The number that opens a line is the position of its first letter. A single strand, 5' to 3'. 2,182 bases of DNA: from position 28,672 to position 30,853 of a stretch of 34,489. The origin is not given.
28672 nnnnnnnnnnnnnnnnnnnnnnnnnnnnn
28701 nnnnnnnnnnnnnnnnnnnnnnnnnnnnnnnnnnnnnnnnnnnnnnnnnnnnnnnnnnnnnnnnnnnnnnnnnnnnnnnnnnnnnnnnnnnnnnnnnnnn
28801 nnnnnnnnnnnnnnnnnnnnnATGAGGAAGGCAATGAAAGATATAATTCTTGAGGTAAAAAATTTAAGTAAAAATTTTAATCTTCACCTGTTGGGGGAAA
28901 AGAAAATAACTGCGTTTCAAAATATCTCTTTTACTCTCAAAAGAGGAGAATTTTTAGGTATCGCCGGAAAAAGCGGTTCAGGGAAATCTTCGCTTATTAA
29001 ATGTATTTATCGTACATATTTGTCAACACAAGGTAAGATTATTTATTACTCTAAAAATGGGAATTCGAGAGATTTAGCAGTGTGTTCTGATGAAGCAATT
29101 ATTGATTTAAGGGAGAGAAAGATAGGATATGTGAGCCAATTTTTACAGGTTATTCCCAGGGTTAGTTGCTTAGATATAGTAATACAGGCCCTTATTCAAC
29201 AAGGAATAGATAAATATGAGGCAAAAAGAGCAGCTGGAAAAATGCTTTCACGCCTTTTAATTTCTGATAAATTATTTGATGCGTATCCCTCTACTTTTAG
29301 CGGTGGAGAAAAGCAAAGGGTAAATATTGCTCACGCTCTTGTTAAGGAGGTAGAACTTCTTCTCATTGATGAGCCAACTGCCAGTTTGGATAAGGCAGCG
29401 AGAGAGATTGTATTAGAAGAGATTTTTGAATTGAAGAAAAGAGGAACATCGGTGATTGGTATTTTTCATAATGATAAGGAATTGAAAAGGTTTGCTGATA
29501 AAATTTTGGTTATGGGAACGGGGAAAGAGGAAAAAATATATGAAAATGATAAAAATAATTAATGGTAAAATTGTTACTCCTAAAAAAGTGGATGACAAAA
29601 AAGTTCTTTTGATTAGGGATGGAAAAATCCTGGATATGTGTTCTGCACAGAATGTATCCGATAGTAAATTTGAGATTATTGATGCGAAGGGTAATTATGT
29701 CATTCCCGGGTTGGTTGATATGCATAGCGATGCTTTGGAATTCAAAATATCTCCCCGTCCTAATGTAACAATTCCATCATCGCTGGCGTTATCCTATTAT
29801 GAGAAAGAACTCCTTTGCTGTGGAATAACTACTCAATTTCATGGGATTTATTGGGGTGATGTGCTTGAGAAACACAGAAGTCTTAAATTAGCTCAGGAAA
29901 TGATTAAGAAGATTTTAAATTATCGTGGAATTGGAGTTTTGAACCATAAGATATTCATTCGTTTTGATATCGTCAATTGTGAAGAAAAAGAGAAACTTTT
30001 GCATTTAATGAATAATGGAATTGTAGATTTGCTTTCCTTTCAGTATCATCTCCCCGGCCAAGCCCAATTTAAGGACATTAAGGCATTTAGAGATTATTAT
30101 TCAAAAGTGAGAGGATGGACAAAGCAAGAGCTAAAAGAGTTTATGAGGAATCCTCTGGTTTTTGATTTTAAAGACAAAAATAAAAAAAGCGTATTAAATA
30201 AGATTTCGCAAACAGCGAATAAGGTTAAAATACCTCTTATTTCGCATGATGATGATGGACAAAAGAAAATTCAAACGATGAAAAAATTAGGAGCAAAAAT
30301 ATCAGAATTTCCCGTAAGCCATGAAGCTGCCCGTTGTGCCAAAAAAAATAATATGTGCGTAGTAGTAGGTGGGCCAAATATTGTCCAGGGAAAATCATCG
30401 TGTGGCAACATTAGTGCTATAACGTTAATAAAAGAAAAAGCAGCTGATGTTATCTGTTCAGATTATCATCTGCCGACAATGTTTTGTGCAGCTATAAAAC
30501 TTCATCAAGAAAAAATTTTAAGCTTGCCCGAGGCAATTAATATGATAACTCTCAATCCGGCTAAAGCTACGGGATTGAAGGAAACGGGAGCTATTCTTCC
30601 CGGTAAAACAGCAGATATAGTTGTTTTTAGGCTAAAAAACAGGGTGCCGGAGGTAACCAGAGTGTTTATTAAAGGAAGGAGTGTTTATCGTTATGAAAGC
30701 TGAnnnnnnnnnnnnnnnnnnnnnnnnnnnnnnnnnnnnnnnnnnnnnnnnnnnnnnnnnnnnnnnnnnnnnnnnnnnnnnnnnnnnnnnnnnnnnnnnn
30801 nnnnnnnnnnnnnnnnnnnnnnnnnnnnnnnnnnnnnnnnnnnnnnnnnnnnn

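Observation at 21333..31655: Compact, non-canonical carbon-phosphorus lyase locus: phnCDE-GHI-x-JKLM flanked by HAD and TIM-barrel genes, with no phnF/N/O/P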

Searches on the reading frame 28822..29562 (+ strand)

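Call 5: search_protein_families(library=pfam, proteins=[window:28822-29562:+])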
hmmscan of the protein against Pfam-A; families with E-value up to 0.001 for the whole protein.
window:28822-29562:+ (246 aa): 4 families
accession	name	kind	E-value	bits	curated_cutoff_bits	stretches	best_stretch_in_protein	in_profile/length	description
PF00005.33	ABC_tran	-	9.9e-30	104.4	25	1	33-187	2-137/137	ABC transporter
PF13304.12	AAA_21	-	6.4e-06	26.9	27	0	158-212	237-294/304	AAA domain, putative AbiEii toxin, Type IV TA system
PF02463.25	SMC_N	-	7.4e-06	26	40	1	42-228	24-208/220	RecF/RecN/SMC N terminal domain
PF20720.3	nSTAND3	-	0.00099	19.3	27.2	0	30-77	5-52/155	Novel STAND NTPase 3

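Call 7: search_protein_families(library=ncbifam, proteins=[window:28822-29562:+])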
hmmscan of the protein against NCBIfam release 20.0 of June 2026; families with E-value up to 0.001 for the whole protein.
window:28822-29562:+ (246 aa): 191 families (the best 25 are shown)
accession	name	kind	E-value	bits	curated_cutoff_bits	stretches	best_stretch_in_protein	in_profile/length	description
TIGR02324.1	CP_lyasePhnL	equivalog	2.1e-76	256.3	256.3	1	9-226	1-217/224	phosphonate C-P lyase system protein PhnL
TIGR02211.1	LolD_lipo_ex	equivalog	1.7e-40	138.9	307.75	1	9-235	1-218/221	lipoprotein-releasing ABC transporter ATP-binding protein LolD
TIGR02673.1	FtsE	equivalog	2.1e-37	128.9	264.85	1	26-234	12-213/214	cell division ATP-binding protein FtsE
TIGR02315.1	ABC_phnC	equivalog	5.5e-36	124.2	266.1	1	9-235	1-223/243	phosphonate ABC transporter ATP-binding protein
TIGR04521.1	ECF_ATPase_2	equivalog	2.7e-35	121.8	330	1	12-235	3-222/279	energy-coupling factor transporter ATPase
NF038007.1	ABC_ATP_DarD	equivalog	8.1e-34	117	375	1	11-235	3-217/218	darobactin export ABC transporter ATP-binding protein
TIGR03608.1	L_ocin_972_ABC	subfamily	1.1e-33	116.4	254.85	1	27-229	11-204/206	putative bacteriocin export ABC transporter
NF000355.4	ribo_prot_ABC_F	equivalog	1.2e-33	116.7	380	2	30-235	16-191/499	ribosomal protection-like ABC-F family protein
NF008639.0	PRK11629.1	equivalog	2e-33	115.8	360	1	5-234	2-222/234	lipoprotein-releasing ABC transporter ATP-binding protein LolD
TIGR01186.1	proV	subfamily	2.3e-32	112.5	326.6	1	31-235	8-207/363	betaine/proline/choline family ABC transporter ATP-binding protein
TIGR02314.1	ABC_MetN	equivalog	1e-31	110.2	499.7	1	10-235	2-218/343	methionine ABC transporter ATP-binding protein MetN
NF040933.2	ABC_arch_GlcV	equivalog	1.2e-31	109.9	450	1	11-239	4-223/357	glucose ABC transporter ATP-binding protein GlcV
NF010153.0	PRK13631.1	equivalog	4.4e-31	108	463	1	4-235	16-253/320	cobalt transporter ATP-binding subunit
TIGR02982.1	heterocyst_DevA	subfamily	5.6e-31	107.8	295.8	1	10-235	2-218/220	ABC exporter ATP-binding subunit, DevA family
TIGR03265.1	PhnT2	equivalog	1.9e-30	106.3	457.7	1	9-238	4-215/353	putative 2-aminoethylphosphonate ABC transporter ATP-binding protein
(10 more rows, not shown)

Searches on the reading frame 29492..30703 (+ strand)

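Call 5: search_protein_families(library=pfam, proteins=[window:29492-30703:+])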
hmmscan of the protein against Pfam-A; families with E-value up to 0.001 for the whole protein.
window:29492-30703:+ (403 aa): 2 families
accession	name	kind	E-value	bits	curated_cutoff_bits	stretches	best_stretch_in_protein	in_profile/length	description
PF07969.17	Amidohydro_3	-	8.6e-15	55.6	29.7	2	340-399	404-472/472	Amidohydrolase family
PF01979.26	Amidohydro_1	-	2.8e-13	50.3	25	1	130-398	64-345/345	Amidohydrolase family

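Call 7: search_protein_families(library=ncbifam, proteins=[window:29492-30703:+])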
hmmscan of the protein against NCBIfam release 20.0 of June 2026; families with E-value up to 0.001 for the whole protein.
window:29492-30703:+ (403 aa): 63 families (the best 25 are shown)
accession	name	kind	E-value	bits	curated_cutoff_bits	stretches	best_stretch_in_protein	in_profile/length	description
NF011990.0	PRK15446.2-6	subfamily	1.7e-108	362.8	233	1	21-402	4-386/390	alpha-D-ribose 1-methylphosphonate 5-triphosphate diphosphatase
TIGR02318.1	phosphono_phnM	equivalog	8.5e-103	344.1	390.55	1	22-399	2-376/376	phosphonate metabolism protein PhnM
NF011989.0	PRK15446.2-5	equivalog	2e-93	313.2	565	1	17-401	1-380/385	alpha-D-ribose 1-methylphosphonate 5-triphosphate diphosphatase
NF011984.0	PRK15446.1-5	equivalog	6e-89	298.5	260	1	21-398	5-378/379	alpha-D-ribose 1-methylphosphonate 5-triphosphate diphosphatase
NF011987.0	PRK15446.2-3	subfamily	1.6e-84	284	253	1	16-402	8-387/395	alpha-D-ribose 1-methylphosphonate 5-triphosphate diphosphatase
NF011983.0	PRK15446.1-4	equivalog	1.2e-71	241.7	486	1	22-398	7-378/379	alpha-D-ribose 1-methylphosphonate 5-triphosphate diphosphatase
NF011988.0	PRK15446.2-4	equivalog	7.3e-70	236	369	1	24-399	5-376/389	alpha-D-ribose 1-methylphosphonate 5-triphosphate diphosphatase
NF011986.0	PRK15446.2-2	equivalog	6.4e-68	229.4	465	1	22-401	5-380/406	alpha-D-ribose 1-methylphosphonate 5-triphosphate diphosphatase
NF011981.0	PRK15446.1-2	equivalog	1.7e-63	214.6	375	1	37-399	17-378/378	alpha-D-ribose 1-methylphosphonate 5-triphosphate diphosphatase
NF011985.0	PRK15446.2-1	equivalog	1.9e-56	191.7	656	1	17-399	1-376/397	alpha-D-ribose 1-methylphosphonate 5-triphosphate diphosphatase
NF011982.0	PRK15446.1-3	equivalog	2.6e-51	174.7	684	1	22-398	3-376/377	alpha-D-ribose 1-methylphosphonate 5-triphosphate diphosphatase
NF006689.0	PRK09237.1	equivalog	4.6e-15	55.1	371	2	20-79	5-64/383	amidohydrolase/deacetylase family metallohydrolase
NF004839.0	PRK06189.1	equivalog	4.4e-13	48.7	631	1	22-79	7-61/451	allantoinase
TIGR03178.1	allantoinase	equivalog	7.4e-13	48.1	357.85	2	22-79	4-58/441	allantoinase AllB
TIGR00221.1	nagA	equivalog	2.6e-12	46.4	225.65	1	19-79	4-63/380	N-acetylglucosamine-6-phosphate deacetylase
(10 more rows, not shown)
